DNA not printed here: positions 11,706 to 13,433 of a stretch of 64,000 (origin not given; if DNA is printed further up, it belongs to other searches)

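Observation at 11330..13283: Low-GC two-gene cassette: ABC/OLD-type ATPase plus small PD-(D/E)xK-like protein (candidate uncharacterised defence system)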

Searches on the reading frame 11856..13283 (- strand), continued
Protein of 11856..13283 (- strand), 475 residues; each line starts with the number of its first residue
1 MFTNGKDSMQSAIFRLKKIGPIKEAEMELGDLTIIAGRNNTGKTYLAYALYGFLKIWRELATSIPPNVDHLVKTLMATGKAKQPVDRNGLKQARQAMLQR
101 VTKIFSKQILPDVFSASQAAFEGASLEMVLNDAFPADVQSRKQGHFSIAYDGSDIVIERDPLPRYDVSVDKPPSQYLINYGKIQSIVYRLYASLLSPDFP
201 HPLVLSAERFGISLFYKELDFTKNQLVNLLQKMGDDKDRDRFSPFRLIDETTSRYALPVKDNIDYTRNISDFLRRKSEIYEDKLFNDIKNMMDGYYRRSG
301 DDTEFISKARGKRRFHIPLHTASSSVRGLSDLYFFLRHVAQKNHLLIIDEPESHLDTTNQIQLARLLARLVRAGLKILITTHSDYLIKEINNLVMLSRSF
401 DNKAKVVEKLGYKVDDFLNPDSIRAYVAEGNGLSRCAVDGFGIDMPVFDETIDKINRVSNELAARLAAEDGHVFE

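Call 47: search_dna_similar(query=window:11856-13283:-, collection=phages, mode=protein, max_rows=20)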
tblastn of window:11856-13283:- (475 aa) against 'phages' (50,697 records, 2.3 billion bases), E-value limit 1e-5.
Records with a match: 3; places in all: 3; records where one place covers at least 80% of the query: 3.
Best place of each record, by identity: <60% 3.
By first word of the organism name: Vibrio 3.
By host as written in the record: Vibrio cyclitrophicus 2; Vibrio cyclitrophicus 10N.222.45.E8 1.
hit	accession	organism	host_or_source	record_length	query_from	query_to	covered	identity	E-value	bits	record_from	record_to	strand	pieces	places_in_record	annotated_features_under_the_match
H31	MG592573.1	Vibrio phage 1.202.O._10N.222.45.E8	Vibrio cyclitrophicus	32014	14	462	95%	29.5%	3e-34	142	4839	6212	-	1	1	AAA domain protein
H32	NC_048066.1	Vibrio phage 1.202.O._10N.222.45.E8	Vibrio cyclitrophicus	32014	14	462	95%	29.5%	3e-34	142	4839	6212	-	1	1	AAA family ATPase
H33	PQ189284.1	Vibrio phage 10N.222.45.E8_PE001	Vibrio cyclitrophicus 10N.222.45.E8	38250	14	462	95%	29.5%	3e-34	142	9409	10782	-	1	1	hypothetical protein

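Call 54: get_annotated_region(hit=H32, flank=3000)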
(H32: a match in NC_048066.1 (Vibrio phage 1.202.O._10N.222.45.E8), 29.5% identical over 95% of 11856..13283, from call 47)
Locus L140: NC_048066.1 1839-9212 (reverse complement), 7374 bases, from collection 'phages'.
description: Vibrio phage 1.202.O._10N.222.45.E8, partial genome.
organism: Vibrio phage 1.202.O._10N.222.45.E8 (NCBI taxid 1881262)
taxonomy: Viruses; Duplodnaviria; Heunggongvirae; Uroviricota; Caudoviricetes; Peduoviridae; Canoevirus; Canoevirus canoe
host: Vibrio cyclitrophicus; source: iron chloride precipitation of 0.2um-filtered seawater, resuspended in oxalate solution; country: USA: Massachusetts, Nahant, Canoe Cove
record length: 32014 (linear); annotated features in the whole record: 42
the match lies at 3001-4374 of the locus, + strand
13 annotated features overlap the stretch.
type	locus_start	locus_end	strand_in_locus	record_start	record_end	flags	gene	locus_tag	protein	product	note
CDS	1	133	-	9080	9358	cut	-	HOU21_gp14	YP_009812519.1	hypothetical protein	NVP1202O_14; tara_best_match:OM-RGC.v1.031732021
CDS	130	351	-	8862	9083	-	-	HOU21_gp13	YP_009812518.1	hypothetical protein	NVP1202O_13; aclame_best_match:protein:proph:169051; tara_best_match:OM-RGC.v1.034434982; ...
CDS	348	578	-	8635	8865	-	-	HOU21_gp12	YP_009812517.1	hypothetical protein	NVP1202O_12; aclame_best_match:protein:proph:172183; tara_best_match:OM-RGC.v1.034075718; cvp_best_match:RF_PEP_17975116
CDS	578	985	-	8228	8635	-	-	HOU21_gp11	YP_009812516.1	coil containing protein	NVP1202O_11; tara_best_match:OM-RGC.v1.024268268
CDS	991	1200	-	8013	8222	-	-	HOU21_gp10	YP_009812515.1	hypothetical protein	NVP1202O_10; egg:none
CDS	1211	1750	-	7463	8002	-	-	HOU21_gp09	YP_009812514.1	CII-like transcriptional activator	NVP1202O_09; aclame_best_match:protein:proph:176026; tara_best_match:OM-RGC.v1.020727682; ...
CDS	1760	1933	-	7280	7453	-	-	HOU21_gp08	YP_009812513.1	hypothetical protein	NVP1202O_08; tara_best_match:OM-RGC.v1.038128605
CDS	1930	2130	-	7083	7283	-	-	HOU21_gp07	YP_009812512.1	Cox-like excisionase and repressor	NVP1202O_07; aclame_best_match:protein:proph:174078; tara_best_match:OM-RGC.v1.035569398; ...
CDS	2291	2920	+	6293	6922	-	-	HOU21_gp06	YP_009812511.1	transcriptional repressor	NVP1202O_06; aclame_best_match:protein:proph:164499; tara_best_match:OM-RGC.v1.016440437; ...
CDS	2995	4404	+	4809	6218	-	-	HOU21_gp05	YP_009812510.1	AAA family ATPase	NVP1202O_05; tara_best_match:OM-RGC.v1.002332198; pfam:PF13304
CDS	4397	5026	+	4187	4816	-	-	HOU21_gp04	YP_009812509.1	hypothetical protein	NVP1202O_04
CDS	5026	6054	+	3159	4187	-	-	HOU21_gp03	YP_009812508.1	integrase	NVP1202O_03; aclame_best_match:protein:proph:164506; tara_best_match:OM-RGC.v1.004711837; ...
CDS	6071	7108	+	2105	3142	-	-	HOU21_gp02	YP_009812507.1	hypothetical protein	NVP1202O_02; aclame_best_match:protein:plasmid:24367; tara_best_match:OM-RGC.v1.004697219; egg:ENOG4111HU7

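Call 63: predict_structure(alignment_id=A3)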
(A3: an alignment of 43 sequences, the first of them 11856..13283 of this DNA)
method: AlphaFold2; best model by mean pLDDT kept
length: 475 residues; sequences in the alignment: 43
mean_pLDDT: 75.2   pTM: 0.75
mean pLDDT of the five models: 75.2, 75.1, 74.0, 73.4, 68.2
residues with pLDDT >= 90: 135; 70-90: 189; 50-70: 62; < 50: 89
segments of 3 or more residues with pLDDT < 50: 1-9, 164-177, 209-234, 244-254, 312-315, 321-325, 451-453, 470-475
pLDDT, mean of each block of 10 residues (from residue 1): 34 90 93 91 90 89 74 87 90 89 93 84 92 78 88 89 48 50 85 85 68 33 42 50 46 59 73 86 86 59 50 48 57 88 92 80 93 95 91 90 87 88 93 92 76 54 58 40
secondary structure, 60 per line:
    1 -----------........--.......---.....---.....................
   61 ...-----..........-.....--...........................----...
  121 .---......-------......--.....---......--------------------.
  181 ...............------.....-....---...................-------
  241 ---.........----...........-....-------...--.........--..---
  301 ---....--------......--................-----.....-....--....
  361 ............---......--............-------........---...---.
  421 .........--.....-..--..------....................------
elements in order: E12-19 E22-28 E32-36 H40-63 H69-78 E80-84 H87-113 H118-121 E125-130 E138-143 E146-150 E154-159 H180-195 E202-206 H208-211 H215-233 H244-252 H257-267 H269-272 H285-293 E304-307 E316-318 H324-339 E345-349 H351-354 H357-372 E376-381 H384-395 H403-410 E423-429 E432-436 H450-469

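Call 67: fold_search(model_id=the predicted structure, library=pdb)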
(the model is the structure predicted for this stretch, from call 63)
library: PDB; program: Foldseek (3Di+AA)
matches with E <= 10: 1226; with E <= 0.001: 142
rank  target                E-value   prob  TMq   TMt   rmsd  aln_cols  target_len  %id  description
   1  9kjy_E                3.9e-08  1.00  0.28  0.27  19.0       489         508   15  Cryo-EM structure of the Retron-Eco7 complex (state 2) (released 2025-11-12)
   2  9o4a_A                4.4e-08  1.00  0.33  0.34  15.6       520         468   11  Ec83 Retron PtuAB mutant complex (released 2025-07-02)
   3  9nnk_C                4.9e-08  1.00  0.29  0.26  18.0       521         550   15  Cryo-EM structure of Retron-displaced free PtuAB complex, PtuA:PtuB (4:2) (released 2025-10-08)
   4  9kjx_C                7.5e-08  1.00  0.32  0.29  18.5       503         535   14  Cryo-EM structure of the Retron-Eco7 complex (state 1) (released 2025-11-12)
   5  9nnh_C                8.4e-08  1.00  0.31  0.28  19.0       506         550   15  Cryo-EM structure of the Retron Ec78 complex, PtuA:PtuB:RT (4:2:2) (released 2025-10-08)
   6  9kjz_C                8.4e-08  1.00  0.31  0.28  18.8       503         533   14  Cryo-EM structure of the Retron-Eco7 complex (state 3) (released 2025-11-12)
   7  9n69_D                9.3e-08  1.00  0.30  0.33  18.0       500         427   14  Structure of the retron IA complex with HNH nuclease in the "down" orientation (released 2025-04-23)
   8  9kk2_E                1.1e-07  1.00  0.28  0.26  18.8       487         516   15  Cryo-EM structure of the Retron-Eco7 complex (state 5) (released 2025-11-12)
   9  9n69_C                1.1e-07  1.00  0.28  0.29  22.1       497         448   14  Structure of the retron IA complex with HNH nuclease in the "down" orientation (released 2025-04-23)
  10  9e8z_A                1.3e-07  1.00  0.29  0.26  20.7       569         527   13  4-component structure of retron Ec83 (released 2025-07-02)
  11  9e91_A                1.4e-07  1.00  0.28  0.32  16.5       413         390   13  Ec83 Retron PtuA Dimer bound to ATP (released 2025-07-02)
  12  9e8z_C                2.2e-07  1.00  0.29  0.26  22.1       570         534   12  4-component structure of retron Ec83 (released 2025-07-02)
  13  9kjx_B                2.3e-07  1.00  0.29  0.27  20.6       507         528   14  Cryo-EM structure of the Retron-Eco7 complex (state 1) (released 2025-11-12)
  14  9kjx_E                2.5e-07  1.00  0.30  0.28  17.6       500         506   15  Cryo-EM structure of the Retron-Eco7 complex (state 1) (released 2025-11-12)
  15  9kjz_B                2.5e-07  1.00  0.30  0.27  20.4       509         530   14  Cryo-EM structure of the Retron-Eco7 complex (state 3) (released 2025-11-12)
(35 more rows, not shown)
